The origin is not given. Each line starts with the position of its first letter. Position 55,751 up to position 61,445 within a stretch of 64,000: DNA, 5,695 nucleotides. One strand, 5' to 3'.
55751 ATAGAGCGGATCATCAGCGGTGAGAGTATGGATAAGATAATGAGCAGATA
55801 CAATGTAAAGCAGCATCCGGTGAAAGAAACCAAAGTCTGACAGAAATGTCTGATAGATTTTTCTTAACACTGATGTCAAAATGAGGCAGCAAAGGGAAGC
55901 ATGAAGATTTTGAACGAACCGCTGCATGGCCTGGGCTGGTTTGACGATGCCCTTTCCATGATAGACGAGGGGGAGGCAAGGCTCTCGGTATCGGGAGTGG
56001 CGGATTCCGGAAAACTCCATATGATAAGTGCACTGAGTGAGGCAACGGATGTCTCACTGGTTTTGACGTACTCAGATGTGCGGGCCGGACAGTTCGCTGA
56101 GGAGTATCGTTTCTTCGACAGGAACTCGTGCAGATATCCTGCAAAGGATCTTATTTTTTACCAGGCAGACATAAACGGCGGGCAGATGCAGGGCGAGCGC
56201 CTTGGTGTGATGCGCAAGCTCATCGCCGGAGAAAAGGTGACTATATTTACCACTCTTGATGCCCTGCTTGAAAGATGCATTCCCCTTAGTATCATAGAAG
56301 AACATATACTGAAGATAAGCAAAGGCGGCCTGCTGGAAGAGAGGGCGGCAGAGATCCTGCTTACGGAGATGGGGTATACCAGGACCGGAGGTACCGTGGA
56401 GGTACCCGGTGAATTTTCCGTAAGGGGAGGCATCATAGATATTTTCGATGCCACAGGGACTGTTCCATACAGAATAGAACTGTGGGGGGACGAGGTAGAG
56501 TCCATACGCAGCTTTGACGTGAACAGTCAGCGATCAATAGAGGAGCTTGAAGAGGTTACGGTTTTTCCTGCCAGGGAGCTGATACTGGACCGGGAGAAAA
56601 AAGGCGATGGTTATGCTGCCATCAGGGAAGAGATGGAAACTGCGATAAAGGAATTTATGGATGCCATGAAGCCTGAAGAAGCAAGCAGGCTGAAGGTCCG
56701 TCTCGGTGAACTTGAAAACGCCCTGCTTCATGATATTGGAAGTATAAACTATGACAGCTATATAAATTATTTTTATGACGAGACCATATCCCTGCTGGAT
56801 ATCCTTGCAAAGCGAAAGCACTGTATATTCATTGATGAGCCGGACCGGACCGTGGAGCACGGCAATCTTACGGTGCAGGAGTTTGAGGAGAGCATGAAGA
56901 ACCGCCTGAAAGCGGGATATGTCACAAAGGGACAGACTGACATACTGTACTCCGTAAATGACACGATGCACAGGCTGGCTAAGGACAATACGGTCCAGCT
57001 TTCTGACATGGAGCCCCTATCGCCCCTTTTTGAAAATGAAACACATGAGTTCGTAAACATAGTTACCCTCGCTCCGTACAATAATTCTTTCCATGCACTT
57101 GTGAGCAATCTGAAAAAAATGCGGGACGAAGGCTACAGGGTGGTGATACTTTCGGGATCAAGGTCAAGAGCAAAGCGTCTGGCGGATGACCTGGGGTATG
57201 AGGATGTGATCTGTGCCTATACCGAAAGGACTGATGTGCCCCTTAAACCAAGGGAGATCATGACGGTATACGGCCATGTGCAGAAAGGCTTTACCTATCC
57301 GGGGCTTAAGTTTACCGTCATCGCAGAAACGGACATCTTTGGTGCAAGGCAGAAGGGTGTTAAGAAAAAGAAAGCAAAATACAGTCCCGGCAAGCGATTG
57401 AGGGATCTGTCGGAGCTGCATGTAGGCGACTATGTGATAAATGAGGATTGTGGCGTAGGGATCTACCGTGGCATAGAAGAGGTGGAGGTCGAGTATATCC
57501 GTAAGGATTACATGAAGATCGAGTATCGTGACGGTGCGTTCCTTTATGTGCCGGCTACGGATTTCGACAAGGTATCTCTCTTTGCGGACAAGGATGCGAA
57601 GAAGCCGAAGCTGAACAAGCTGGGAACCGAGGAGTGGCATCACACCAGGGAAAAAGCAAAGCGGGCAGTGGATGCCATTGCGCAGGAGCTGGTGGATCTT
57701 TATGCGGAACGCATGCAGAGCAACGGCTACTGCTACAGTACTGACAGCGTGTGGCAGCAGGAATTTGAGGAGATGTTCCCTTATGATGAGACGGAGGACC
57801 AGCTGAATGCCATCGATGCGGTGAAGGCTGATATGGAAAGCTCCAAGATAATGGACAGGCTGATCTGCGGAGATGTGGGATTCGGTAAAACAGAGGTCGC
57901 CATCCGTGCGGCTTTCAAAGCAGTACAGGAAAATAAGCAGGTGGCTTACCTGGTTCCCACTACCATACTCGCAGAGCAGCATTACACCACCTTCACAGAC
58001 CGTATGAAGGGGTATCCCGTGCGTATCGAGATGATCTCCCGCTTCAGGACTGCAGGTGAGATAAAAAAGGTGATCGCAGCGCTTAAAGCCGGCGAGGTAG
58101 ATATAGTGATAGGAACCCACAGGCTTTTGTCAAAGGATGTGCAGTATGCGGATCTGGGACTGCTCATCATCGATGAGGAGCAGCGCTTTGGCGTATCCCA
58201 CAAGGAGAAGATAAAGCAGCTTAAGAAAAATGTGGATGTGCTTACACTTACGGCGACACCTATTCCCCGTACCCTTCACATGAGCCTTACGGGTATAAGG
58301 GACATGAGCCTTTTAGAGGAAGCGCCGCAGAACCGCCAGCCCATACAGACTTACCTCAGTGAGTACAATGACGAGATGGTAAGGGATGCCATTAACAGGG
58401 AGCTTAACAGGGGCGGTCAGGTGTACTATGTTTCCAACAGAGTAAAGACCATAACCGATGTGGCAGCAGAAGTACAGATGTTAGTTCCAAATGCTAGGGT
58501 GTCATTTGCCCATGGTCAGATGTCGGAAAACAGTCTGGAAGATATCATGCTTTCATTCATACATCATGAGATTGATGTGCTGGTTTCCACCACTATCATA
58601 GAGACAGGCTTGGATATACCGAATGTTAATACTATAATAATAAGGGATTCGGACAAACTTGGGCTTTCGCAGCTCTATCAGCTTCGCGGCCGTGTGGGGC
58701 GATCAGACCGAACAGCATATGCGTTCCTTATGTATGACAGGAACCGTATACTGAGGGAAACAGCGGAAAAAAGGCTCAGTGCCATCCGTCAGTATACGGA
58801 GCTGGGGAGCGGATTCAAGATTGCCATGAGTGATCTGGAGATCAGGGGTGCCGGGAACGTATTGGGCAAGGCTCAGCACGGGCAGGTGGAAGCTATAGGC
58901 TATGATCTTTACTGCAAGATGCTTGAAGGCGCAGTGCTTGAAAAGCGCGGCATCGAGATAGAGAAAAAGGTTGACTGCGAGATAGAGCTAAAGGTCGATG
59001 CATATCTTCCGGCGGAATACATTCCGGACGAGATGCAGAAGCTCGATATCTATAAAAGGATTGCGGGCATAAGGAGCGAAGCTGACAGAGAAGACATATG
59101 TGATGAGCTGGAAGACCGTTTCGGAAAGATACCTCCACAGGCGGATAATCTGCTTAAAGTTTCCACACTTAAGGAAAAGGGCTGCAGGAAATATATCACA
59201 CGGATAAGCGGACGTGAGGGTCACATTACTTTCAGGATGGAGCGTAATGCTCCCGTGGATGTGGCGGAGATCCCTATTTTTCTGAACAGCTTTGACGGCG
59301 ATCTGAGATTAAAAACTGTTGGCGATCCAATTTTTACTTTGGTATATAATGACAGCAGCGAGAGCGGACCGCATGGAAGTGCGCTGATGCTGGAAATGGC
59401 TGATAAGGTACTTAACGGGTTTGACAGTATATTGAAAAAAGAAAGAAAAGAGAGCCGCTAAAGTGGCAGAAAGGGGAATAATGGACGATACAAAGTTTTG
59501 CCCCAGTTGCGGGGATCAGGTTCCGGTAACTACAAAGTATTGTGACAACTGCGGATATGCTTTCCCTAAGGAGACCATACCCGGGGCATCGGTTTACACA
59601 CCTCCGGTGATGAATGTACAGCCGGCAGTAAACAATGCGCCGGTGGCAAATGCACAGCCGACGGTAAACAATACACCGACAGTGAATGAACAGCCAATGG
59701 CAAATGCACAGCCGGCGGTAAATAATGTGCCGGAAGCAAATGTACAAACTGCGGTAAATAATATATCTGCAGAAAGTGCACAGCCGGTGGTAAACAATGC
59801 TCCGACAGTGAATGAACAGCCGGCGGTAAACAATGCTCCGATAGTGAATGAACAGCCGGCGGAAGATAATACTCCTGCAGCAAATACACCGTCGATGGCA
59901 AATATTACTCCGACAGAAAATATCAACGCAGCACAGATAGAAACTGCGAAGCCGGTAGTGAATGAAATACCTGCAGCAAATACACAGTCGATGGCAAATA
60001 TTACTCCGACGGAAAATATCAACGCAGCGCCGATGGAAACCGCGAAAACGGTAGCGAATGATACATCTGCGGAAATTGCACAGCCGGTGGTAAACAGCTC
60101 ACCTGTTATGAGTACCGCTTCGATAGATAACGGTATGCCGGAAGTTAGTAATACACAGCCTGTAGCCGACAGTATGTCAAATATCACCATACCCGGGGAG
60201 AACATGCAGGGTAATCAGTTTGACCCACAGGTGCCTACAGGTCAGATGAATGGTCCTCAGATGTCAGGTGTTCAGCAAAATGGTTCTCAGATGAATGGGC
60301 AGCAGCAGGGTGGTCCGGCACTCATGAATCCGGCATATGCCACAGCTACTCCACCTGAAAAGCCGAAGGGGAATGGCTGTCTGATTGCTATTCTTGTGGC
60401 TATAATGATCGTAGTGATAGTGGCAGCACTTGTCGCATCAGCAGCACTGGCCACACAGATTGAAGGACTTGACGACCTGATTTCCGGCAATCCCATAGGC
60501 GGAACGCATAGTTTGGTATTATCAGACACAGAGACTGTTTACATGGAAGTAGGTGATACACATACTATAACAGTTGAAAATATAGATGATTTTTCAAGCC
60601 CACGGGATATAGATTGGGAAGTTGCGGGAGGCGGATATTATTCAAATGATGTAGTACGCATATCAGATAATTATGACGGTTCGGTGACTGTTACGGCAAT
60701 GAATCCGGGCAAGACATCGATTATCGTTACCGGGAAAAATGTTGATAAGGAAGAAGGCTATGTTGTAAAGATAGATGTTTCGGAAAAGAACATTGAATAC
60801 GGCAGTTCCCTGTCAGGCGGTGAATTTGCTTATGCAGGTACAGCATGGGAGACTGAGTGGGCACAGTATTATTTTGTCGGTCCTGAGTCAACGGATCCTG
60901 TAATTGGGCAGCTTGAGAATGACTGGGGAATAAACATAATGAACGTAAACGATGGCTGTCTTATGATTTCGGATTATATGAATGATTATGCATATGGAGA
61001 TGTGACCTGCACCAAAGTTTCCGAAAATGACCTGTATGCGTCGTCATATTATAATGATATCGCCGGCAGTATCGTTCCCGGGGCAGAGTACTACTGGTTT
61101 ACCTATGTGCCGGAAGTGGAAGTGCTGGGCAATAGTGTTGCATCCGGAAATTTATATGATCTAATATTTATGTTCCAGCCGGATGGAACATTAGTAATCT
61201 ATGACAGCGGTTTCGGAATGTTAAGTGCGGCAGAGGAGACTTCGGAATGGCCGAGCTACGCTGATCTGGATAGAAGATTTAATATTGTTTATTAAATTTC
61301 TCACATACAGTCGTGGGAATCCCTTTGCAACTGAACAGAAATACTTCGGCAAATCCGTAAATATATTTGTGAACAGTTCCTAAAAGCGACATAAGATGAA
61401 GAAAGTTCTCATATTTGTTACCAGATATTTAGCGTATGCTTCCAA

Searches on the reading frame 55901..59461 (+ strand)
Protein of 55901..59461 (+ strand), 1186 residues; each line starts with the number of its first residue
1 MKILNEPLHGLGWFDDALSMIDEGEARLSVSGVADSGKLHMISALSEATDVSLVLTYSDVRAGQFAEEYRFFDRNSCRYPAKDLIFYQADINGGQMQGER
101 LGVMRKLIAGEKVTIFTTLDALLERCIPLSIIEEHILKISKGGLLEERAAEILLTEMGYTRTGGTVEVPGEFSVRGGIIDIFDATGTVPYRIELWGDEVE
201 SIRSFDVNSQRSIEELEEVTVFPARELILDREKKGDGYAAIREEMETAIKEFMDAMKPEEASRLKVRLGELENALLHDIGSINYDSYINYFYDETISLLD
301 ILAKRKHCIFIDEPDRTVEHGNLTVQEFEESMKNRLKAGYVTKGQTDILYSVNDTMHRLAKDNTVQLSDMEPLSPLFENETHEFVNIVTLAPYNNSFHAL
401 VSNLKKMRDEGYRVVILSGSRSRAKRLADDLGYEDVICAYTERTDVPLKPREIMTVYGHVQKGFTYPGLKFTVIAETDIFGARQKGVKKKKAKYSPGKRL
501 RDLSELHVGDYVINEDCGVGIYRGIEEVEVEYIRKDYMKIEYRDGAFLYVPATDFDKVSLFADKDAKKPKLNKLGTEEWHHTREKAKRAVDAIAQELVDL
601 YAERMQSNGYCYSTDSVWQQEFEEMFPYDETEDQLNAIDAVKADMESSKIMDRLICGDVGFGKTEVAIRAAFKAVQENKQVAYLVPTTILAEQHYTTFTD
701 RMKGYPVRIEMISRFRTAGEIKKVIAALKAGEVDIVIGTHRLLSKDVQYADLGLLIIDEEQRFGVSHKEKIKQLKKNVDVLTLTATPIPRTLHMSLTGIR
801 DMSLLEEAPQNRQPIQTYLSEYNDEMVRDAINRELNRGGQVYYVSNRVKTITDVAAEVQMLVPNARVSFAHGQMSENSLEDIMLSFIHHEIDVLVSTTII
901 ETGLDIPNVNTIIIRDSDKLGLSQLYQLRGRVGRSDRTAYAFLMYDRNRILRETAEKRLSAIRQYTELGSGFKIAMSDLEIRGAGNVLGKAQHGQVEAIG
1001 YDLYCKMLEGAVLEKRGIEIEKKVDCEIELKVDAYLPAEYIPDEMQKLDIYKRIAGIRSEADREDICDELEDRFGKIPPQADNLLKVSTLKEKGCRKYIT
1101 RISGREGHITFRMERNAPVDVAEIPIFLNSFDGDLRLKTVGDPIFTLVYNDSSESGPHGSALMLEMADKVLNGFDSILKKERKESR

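Call 75: search_protein_families(library=pfam, proteins=[window:55901-59461:+], max_evalue=0.001)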
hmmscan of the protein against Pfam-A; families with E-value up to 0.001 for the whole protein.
window:55901-59461:+ (1186 aa): 7 families
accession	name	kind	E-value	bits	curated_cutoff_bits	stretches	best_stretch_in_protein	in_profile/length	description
PF03461.20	TRCF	-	1.9e-27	95.8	25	1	1030-1123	1-94/95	TRCF domain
PF00270.35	DEAD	-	1.2e-25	90.7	26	1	631-792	1-164/167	DEAD/DEAH box helicase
PF17757.6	UvrB_inter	-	3.6e-23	81.9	22.9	1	137-226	1-90/91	UvrB interaction domain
PF00271.37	Helicase_C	-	7.3e-22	78.2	23.5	1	829-935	8-109/110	Helicase conserved C-terminal domain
PF02559.22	CarD_TRCF_RID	-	8.9e-13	48.5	23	1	506-559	1-54/57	CarD-like/TRCF RID domain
PF04851.21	ResIII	-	1.4e-11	45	22.5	1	632-787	6-162/164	Type III restriction enzyme, res subunit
PF22590.2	Cas3-like_C_2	-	0.00023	21.8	27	1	838-936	2-105/106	CRISPR-associated nuclease/helicase Cas3, C-terminal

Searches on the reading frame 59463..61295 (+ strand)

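Call 75: search_protein_families(library=pfam, proteins=[window:59463-61295:+], max_evalue=0.001)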
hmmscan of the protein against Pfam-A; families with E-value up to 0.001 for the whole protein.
window:59463-61295:+ (610 aa): 4 families
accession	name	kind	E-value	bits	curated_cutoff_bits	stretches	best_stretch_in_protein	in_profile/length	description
PF13240.11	Zn_Ribbon_1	-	2.4e-05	24.4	25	1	12-33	1-22/23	zinc-ribbon domain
PF10571.15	UPF0547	-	4.2e-05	24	29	1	11-35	1-25/26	Uncharacterised protein family UPF0547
PF12773.13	DZR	-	0.00026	21.5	27.3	1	11-31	25-45/45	Double zinc ribbon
PF18912.6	DZR_2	-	0.00049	20.3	27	1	7-40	18-52/56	Double zinc ribbon domain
